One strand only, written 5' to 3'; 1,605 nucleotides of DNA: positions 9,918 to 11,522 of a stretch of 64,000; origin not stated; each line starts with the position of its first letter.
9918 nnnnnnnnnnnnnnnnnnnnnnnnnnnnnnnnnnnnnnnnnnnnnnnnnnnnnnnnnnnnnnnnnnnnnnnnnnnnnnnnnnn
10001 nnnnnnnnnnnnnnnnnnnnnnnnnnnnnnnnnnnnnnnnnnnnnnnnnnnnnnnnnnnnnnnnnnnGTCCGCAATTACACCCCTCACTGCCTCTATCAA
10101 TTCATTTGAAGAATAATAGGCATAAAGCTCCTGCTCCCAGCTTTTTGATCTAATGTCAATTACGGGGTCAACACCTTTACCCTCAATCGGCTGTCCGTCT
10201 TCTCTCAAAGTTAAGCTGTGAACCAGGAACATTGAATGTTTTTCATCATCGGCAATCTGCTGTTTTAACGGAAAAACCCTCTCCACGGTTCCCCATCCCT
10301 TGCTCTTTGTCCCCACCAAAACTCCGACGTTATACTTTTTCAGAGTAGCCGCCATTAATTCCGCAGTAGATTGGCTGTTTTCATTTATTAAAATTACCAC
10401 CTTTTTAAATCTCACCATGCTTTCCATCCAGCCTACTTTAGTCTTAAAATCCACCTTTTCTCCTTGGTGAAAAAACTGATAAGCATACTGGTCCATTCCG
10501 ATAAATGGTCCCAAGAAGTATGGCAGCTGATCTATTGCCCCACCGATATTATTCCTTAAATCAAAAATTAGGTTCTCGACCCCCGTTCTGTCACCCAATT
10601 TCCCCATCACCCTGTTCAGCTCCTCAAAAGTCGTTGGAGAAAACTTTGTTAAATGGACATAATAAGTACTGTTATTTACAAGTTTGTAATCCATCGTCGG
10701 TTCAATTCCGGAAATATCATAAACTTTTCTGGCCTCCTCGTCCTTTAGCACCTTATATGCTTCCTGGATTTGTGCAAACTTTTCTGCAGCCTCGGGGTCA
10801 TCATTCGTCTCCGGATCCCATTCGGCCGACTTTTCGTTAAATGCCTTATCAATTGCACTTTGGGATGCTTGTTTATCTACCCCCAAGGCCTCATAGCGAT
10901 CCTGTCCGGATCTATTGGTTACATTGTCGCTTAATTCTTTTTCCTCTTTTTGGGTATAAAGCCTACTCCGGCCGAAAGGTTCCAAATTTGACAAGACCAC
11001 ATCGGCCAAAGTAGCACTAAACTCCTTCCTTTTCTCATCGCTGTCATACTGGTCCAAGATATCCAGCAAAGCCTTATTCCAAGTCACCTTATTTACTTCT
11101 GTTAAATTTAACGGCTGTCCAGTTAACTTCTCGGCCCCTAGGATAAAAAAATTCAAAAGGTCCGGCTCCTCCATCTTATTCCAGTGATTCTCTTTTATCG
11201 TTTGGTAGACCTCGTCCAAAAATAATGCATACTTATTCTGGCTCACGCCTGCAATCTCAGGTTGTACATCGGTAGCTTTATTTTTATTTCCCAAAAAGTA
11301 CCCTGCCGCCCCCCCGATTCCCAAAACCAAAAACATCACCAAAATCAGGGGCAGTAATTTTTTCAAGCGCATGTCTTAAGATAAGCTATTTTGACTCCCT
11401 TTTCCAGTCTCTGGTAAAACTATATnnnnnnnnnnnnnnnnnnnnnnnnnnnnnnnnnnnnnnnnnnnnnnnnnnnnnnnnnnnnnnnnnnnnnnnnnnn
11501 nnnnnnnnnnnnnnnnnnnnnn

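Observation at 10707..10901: J-domain-like module (HPD replaced by DPE) embedded in an extracytoplasmic S41 peptidase where the PDZ domain normally sits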

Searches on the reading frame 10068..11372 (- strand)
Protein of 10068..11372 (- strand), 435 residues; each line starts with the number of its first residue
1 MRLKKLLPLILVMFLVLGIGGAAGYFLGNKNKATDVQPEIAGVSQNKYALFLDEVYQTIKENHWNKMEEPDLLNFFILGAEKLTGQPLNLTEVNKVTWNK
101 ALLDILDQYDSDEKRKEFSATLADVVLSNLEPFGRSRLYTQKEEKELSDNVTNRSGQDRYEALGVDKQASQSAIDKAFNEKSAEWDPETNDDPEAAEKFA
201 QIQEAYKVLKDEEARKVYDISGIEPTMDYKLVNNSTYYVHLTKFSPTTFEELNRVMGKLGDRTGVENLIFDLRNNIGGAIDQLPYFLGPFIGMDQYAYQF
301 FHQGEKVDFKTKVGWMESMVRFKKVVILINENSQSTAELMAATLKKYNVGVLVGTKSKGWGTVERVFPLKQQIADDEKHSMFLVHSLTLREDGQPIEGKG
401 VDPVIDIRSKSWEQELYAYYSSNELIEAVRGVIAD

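Call 5: search_protein_families(library=pfam, proteins=[window:10068-11372:-], max_evalue=10)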
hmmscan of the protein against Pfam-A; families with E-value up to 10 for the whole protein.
window:10068-11372:- (435 aa): 4 families
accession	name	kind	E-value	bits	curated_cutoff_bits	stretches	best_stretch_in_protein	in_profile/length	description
PF03572.23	Peptidase_S41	-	2.6e-25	89.4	24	1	238-406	4-164/165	Peptidase family S41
PF00226.36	DnaJ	-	5.9e-18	65.2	27.8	1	159-219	2-63/63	DnaJ domain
PF04546.19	Sigma70_ner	-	0.0017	18.8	29.7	1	105-257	8-136/210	Sigma-70, non-essential region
PF22694.1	CtpB_N-like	-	0.13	13.2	27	0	181-217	20-56/85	Activating protease CtpB N-terminal domain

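Call 6: search_protein_families(library=ncbifam, proteins=[window:10068-11372:-], max_evalue=10)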
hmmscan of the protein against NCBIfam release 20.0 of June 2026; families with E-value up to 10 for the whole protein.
window:10068-11372:- (435 aa): 26 families (the best 25 are shown)
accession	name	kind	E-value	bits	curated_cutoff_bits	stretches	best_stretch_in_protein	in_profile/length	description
TIGR00225.1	prc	subfamily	8.2e-23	81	218.6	1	228-415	144-322/335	C-terminal processing peptidase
TIGR02349.1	DnaJ_bact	equivalog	7.5e-18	65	377.2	1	158-258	1-98/354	molecular chaperone DnaJ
NF052377.1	lmo1851_S41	exception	3.8e-17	62.1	725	1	229-413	199-373/468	lmo1851 family serine protease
NF010892.0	PRK14299.1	equivalog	7.3e-16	58.2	392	1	157-224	4-71/291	chaperone protein DnaJ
NF037946.1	terminal_TopJ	equivalog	8.4e-15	54.3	300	1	157-222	5-70/810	terminal organelle assembly protein TopJ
NF010871.0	PRK14278.1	equivalog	2e-14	53.3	502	1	157-222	3-68/378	molecular chaperone DnaJ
NF008035.0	PRK10767.1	subfamily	5.2e-14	52.1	338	1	157-224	4-72/374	molecular chaperone DnaJ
TIGR03900.1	prc_long_Delta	hypoth_equivalog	5.1e-13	47.9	660.95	1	226-376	229-375/973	MXAN_5808 family serine peptidase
NF045588.1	Cterm_S41_CtpA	exception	1.6e-12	47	625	1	215-371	195-346/401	carboxyl-terminal processing protease CtpA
NF010885.0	PRK14292.1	equivalog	3e-12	46.2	585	1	158-225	3-70/371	chaperone protein DnaJ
NF010894.0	PRK14301.1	equivalog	2.7e-11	43.1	548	1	157-224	4-72/373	chaperone protein DnaJ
TIGR03835.1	termin_org_DnaJ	equivalog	6.3e-11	41.4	512.25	1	158-222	3-67/871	terminal organelle assembly protein TopJ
NF045590.1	Cterm_S41_CtpC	exception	7.2e-11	41.5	665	1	232-409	214-380/418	carboxyl-terminal processing protease CtpC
NF045589.1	Cterm_S41_CtpB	exception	1.7e-10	40.2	633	1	233-413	217-386/416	carboxyl-terminal processing protease CtpB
NF008388.1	PRK11186.1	exception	1.7e-10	40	825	1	256-381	377-497/663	carboxy terminal-processing peptidase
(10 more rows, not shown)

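Call 7: find_homologous_proteins(query=window:10068-11372:-, max_evalue=0.001)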
Query window:10068-11372:- (435 aa): 1301 proteins with E <= 0.001 among 8000 candidates; the best 120 are listed.
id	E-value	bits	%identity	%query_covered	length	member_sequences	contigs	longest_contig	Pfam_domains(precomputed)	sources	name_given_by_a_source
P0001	1.6e-288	974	100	100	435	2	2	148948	PF00226.37,PF03572.24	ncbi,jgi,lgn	ncbi:MAG: S41 family peptidase [Patescibacteria group bacterium]|jgi:hypothetical protein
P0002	2.0e-215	734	73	100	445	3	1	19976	PF00226.37,PF03572.24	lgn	-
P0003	1.3e-163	563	58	95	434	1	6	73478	PF00226.37,PF03572.24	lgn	-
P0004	9.3e-163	560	59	99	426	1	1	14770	PF00226.37,PF03572.24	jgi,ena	-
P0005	1.3e-162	560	58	98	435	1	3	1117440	PF00226.37,PF03572.24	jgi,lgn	jgi:hypothetical protein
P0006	2.2e-162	559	59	99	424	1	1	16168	PF00226.37,PF03572.24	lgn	-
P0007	2.5e-161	555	62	90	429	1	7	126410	PF00226.37,PF03572.24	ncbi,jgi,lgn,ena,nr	ncbi:MAG TPA: S41 family peptidase [Candidatus Woesebacteria bacterium]|nr:S41 family peptidase [Can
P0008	3.5e-161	555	59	99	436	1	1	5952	PF00226.37,PF03572.24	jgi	-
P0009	4.6e-161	555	59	99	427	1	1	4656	PF00226.37,PF03572.24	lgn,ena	-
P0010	1.7e-159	549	58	99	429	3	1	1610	PF00226.37,PF03572.24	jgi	-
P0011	1.3e-158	546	57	99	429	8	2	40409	PF00226.37,PF03572.24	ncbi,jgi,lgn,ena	-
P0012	7.0e-158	544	56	99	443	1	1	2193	PF00226.37,PF03572.24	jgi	-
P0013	3.6e-157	542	56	99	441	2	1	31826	PF00226.37,PF03572.24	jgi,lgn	jgi:hypothetical protein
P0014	6.3e-157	541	57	94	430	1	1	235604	PF00226.37,PF03572.24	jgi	-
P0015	9.8e-157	540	57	98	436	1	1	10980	PF00226.37,PF03572.24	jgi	jgi:curved DNA-binding protein CbpA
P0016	1.9e-156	539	57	99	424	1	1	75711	PF00226.37,PF03572.24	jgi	jgi:hypothetical protein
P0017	3.6e-156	538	59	95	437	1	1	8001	PF00226.37,PF03572.24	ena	-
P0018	3.7e-156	538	58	94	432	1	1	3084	PF00226.37,PF03572.24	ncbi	-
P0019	7.0e-156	538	57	97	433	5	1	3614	PF00226.37,PF03572.24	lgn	-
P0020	1.0e-155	537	57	98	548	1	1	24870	PF00226.37,PF03572.24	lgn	-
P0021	1.4e-155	537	56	99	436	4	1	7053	PF00226.37,PF03572.24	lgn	-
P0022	6.1e-155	534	59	92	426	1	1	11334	PF00226.37,PF03572.24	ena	-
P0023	7.9e-155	534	57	98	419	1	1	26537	PF00226.37,PF03572.24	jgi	-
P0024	1.1e-154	534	57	95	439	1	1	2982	PF00226.37,PF03572.24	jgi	-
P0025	1.9e-154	533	57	97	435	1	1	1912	PF00226.37,PF03572.24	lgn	-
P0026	2.4e-154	532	61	90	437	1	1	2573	PF00226.37,PF03572.24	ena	-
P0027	4.6e-154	532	56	99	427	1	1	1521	PF00226.37,PF03572.24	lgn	-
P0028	6.8e-154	531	56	96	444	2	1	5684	PF00226.37,PF03572.24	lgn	-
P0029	7.9e-154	531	56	97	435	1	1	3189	PF00226.37,PF03572.24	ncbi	ncbi:MAG: S41 family peptidase [Patescibacteria group bacterium]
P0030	1.6e-153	530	57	97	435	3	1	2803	PF00226.37,PF03572.24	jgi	-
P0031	2.4e-153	529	57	99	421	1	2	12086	PF00226.37,PF03572.24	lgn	-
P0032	2.5e-153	529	57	94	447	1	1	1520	PF00226.37,PF03572.24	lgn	-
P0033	3.0e-153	529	57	95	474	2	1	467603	PF00226.37,PF03572.24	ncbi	-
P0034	3.6e-153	529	55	99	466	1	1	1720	PF00226.37,PF03572.24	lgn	-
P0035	3.4e-152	525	57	96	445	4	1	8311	PF00226.37,PF03572.24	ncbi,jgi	ncbi:MAG: S41 family peptidase [Patescibacteria group bacterium]|jgi:curved DNA-binding protein CbpA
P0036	4.9e-152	525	59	90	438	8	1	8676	PF00226.37,PF03572.24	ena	-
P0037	6.7e-152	524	56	100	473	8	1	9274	PF00226.37,PF03572.24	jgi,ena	-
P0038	2.1e-151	523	54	100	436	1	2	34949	PF00226.37,PF03572.24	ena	-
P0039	2.2e-151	523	56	99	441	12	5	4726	PF00226.37,PF03572.24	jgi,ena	-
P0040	3.2e-151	522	57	99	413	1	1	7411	PF00226.37,PF03572.24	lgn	-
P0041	3.4e-151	522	55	97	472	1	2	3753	PF00226.37,PF03572.24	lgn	-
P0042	4.4e-151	522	55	98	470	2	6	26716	PF00226.37,PF03572.24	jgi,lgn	jgi:uncharacterized protein YneF (UPF0154 family)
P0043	6.7e-151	521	57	95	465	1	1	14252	PF00226.37,PF03572.24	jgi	jgi:C-terminal processing protease CtpA/Prc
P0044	6.8e-151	521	56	96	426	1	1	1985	PF00226.37,PF03572.24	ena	-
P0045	1.2e-150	520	53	98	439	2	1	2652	PF00226.37,PF03572.24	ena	-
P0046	2.6e-150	519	54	98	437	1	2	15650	PF00226.37,PF03572.24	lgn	-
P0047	3.3e-150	519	53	97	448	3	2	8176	PF00226.37,PF03572.24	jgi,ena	-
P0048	9.6e-150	517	55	98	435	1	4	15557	PF00226.37,PF03572.24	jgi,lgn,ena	-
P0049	1.1e-149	517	55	100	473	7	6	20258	PF00226.37,PF03572.24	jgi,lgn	jgi:DnaJ-domain-containing protein 1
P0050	1.1e-149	517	56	97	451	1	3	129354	PF00226.37,PF03572.24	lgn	-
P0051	1.6e-149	517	54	100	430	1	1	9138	PF00226.37,PF03572.24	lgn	-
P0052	2.5e-149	516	55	98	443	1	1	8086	PF00226.37,PF03572.24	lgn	-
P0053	3.5e-149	515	55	99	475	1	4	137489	PF00226.37,PF03572.24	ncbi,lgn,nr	ncbi:MAG: S41 family peptidase [Candidatus Shapirobacteria bacterium]|nr:S41 family peptidase [Candi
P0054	3.6e-149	515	54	98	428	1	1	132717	PF00226.37,PF03572.24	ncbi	-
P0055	8.9e-149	514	56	95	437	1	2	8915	PF00226.37,PF03572.24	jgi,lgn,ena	-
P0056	1.1e-148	514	54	97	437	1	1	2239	PF00226.37,PF03572.24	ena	-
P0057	2.4e-148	513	55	95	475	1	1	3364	PF00226.37,PF03572.24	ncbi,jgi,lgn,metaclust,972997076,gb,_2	metaclust:\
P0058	2.8e-148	512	56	100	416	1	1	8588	PF00226.37,PF03572.24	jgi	jgi:C-terminal processing protease CtpA/Prc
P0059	3.0e-148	512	55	91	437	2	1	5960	PF00226.37,PF03572.24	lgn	-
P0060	6.2e-148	511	55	99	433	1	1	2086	PF00226.37,PF03572.24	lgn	-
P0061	8.8e-148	511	56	92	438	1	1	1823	PF00226.37,PF03572.24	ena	-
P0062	1.9e-147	510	55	99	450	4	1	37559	PF00226.37,PF03572.24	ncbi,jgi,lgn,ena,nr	ncbi:MAG TPA: S41 family peptidase [Clostridia bacterium]|nr:S41 family peptidase [Clostridia bacter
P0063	2.0e-147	510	55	97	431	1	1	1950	PF00226.37,PF03572.24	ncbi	-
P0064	2.7e-147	509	54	100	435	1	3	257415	PF00226.37,PF03572.24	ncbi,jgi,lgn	-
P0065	3.2e-147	509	54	98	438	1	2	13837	PF00226.37,PF03572.24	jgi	jgi:hypothetical protein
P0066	9.0e-147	508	53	100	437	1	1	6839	PF00226.37,PF03572.24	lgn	-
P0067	5.1e-146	505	54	95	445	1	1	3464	PF00226.37,PF03572.24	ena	-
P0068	7.4e-146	505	57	99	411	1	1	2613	PF00226.37,PF03572.24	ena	-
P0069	1.0e-145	504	55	95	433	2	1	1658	PF00226.37,PF03572.24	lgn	-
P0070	1.4e-145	504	54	96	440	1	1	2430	PF00226.37,PF03572.24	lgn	-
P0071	2.1e-145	503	57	99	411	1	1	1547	PF00226.37,PF03572.24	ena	-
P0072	2.4e-145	503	55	100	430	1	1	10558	PF00226.37,PF03572.24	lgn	-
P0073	3.5e-145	502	53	98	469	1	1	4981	PF00226.37,PF03572.24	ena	-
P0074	3.9e-145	502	57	99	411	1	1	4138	PF00226.37,PF03572.24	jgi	-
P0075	9.1e-145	501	53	100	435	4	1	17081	PF00226.37,PF03572.24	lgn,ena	-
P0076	1.1e-144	501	56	99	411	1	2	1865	PF00226.37,PF03572.24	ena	-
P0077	1.3e-144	500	54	100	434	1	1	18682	PF00226.37,PF03572.24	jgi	jgi:hypothetical protein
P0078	2.6e-144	499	53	99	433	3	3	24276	PF00226.37,PF03572.24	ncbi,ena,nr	ncbi:DnaJ domain-containing protein [Candidatus Microgenomates bacterium]|nr:DnaJ domain-containing 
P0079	2.8e-144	499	53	96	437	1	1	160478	PF00226.37,PF03572.24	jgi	-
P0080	3.5e-144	499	54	97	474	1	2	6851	PF00226.37,PF03572.24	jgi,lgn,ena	-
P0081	4.1e-144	499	54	99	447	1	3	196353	PF00226.37,PF03572.24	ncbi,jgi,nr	ncbi:hypothetical protein C4578_03135 [Candidatus Microgenomates bacterium]|jgi:hypothetical protein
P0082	5.5e-144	498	55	93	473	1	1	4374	PF00226.37,PF03572.24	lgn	-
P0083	5.5e-144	498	53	94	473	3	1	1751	PF00226.37,PF03572.24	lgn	-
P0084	5.8e-144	498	55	99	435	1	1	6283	PF00226.37,PF03572.24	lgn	-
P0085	7.5e-144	498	52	100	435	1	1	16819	PF00226.37,PF03572.24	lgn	-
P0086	9.5e-144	498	54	100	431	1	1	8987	PF00226.37,PF03572.24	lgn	-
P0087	1.0e-143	497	56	99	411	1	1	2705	PF00226.37,PF03572.24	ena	-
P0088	1.0e-143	497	57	90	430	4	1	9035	PF00226.37,PF03572.24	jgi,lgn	-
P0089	1.4e-143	497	56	99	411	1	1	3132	PF00226.37,PF03572.24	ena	-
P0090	1.5e-143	497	55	97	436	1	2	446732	PF00226.37,PF03572.24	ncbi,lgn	-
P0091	1.7e-143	497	53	96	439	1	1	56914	PF00226.37,PF03572.24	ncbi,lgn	-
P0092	2.1e-143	496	54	97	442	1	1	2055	PF00226.37,PF03572.24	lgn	-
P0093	2.3e-143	496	56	90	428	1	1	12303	PF00226.37,PF03572.24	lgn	-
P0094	4.0e-143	496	52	99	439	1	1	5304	PF00226.37,PF03572.24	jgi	-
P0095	4.1e-143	495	53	99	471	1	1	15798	PF00226.37,PF03572.24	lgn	-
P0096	4.8e-143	495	55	100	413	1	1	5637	PF00226.37,PF03572.24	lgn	-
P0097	7.9e-143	495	54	98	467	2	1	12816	PF00226.37,PF03572.24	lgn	-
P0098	9.0e-143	494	54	97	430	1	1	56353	PF00226.37,PF03572.24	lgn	-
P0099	1.1e-142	494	53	97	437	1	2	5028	PF00226.37,PF03572.24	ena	-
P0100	1.7e-142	493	53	98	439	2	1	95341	PF00226.37,PF03572.24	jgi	jgi:hypothetical protein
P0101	1.7e-142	493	52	97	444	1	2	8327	PF00226.37,PF03572.24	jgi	jgi:hypothetical protein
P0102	1.9e-142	493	53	100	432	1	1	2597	PF00226.37,PF03572.24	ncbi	-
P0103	2.3e-142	493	54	95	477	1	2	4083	PF00226.37,PF03572.24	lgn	-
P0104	2.6e-142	493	55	97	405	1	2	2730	PF00226.37,PF03572.24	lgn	-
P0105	2.9e-142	493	57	94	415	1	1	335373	PF00226.37,PF03572.24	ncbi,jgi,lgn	ncbi:MAG: S41 family peptidase [Candidatus Shapirobacteria bacterium]|jgi:hypothetical protein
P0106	3.7e-142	492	55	98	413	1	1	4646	PF00226.37,PF03572.24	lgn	-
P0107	3.9e-142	492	53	98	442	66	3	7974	PF00226.37,PF03572.24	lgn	-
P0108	5.7e-142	492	53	99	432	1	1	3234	PF00226.37,PF03572.24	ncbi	-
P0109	7.8e-142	491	52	96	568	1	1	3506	PF00226.37,PF03572.24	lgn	-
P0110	1.0e-141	491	52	99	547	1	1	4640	PF00226.37,PF03572.24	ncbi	-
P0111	1.0e-141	491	54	95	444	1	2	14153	PF00226.37,PF03572.24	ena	-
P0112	1.1e-141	491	56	89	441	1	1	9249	PF00226.37,PF03572.24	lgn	-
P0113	1.3e-141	491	55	97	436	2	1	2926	PF00226.37,PF03572.24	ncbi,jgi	-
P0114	1.9e-141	490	53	97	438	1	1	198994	PF00226.37,PF03572.24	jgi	jgi:hypothetical protein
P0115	2.7e-141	489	53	98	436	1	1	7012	PF00226.37,PF03572.24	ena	-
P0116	3.0e-141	489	55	98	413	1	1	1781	PF00226.37,PF03572.24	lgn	-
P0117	3.2e-141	489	53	95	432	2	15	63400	PF00226.37,PF03572.24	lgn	-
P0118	3.3e-141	489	53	97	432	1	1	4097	PF00226.37,PF03572.24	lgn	-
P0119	3.6e-141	489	53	95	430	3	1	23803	PF00226.37,PF03572.24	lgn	-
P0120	3.8e-141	489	52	98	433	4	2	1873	PF00226.37,PF03572.24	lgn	-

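Call 8: search_solved_structures(query=window:10068-11372:-, max_evalue=0.01, show_alignments=3)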
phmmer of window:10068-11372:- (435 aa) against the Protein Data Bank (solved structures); distinct sequences matched with E-value up to 0.01: 79 (the best 60 are shown).
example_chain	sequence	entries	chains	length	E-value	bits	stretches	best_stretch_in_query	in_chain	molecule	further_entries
2dn9_A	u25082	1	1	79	1.5e-14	57.1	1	155-226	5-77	DnaJ homolog subfamily A member 3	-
6iws_A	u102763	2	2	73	1.5e-13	53.7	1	157-222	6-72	DnaJ homolog subfamily A member 3, mitochondrial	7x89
2cug_A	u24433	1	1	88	5.7e-13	51.9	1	158-226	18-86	mKIAA0962 protein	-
9dyv_A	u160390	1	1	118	4.9e-12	48.8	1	157-223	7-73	Chaperone protein DnaJ 2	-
4j7z_A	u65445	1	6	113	5.4e-12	48.7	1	157-223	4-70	Chaperone protein DnaJ 2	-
6psi_A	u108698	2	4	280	3.4e-11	46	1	157-223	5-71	Chaperone protein DnaJ 2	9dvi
2ej7_A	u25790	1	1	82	3.9e-11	45.8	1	157-226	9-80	HCG3 gene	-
4j80_A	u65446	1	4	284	6.7e-11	45.1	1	157-223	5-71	Chaperone protein DnaJ 2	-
2ctr_A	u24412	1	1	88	8.3e-11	44.8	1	156-222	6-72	DnaJ homolog subfamily B member 9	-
7rpq_A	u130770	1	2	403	9.4e-11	44.6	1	235-416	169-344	Probable carboxyl-terminal protease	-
7rqh_A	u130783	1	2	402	2.4e-10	43.2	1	235-416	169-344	Probable carboxyl-terminal protease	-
8sxe_A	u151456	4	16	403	2.4e-10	43.2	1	235-416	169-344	Probable carboxyl-terminal protease | Carboxyl-terminal protease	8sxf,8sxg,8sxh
2ctw_A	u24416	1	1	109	3.5e-10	42.7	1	153-222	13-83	DnaJ homolog subfamily C member 5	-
2n04_A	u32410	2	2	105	3.8e-10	42.6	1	153-222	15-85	DnaJ homolog subfamily C member 5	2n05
1hdj_A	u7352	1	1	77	4.1e-10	42.5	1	156-224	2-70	HUMAN HSP40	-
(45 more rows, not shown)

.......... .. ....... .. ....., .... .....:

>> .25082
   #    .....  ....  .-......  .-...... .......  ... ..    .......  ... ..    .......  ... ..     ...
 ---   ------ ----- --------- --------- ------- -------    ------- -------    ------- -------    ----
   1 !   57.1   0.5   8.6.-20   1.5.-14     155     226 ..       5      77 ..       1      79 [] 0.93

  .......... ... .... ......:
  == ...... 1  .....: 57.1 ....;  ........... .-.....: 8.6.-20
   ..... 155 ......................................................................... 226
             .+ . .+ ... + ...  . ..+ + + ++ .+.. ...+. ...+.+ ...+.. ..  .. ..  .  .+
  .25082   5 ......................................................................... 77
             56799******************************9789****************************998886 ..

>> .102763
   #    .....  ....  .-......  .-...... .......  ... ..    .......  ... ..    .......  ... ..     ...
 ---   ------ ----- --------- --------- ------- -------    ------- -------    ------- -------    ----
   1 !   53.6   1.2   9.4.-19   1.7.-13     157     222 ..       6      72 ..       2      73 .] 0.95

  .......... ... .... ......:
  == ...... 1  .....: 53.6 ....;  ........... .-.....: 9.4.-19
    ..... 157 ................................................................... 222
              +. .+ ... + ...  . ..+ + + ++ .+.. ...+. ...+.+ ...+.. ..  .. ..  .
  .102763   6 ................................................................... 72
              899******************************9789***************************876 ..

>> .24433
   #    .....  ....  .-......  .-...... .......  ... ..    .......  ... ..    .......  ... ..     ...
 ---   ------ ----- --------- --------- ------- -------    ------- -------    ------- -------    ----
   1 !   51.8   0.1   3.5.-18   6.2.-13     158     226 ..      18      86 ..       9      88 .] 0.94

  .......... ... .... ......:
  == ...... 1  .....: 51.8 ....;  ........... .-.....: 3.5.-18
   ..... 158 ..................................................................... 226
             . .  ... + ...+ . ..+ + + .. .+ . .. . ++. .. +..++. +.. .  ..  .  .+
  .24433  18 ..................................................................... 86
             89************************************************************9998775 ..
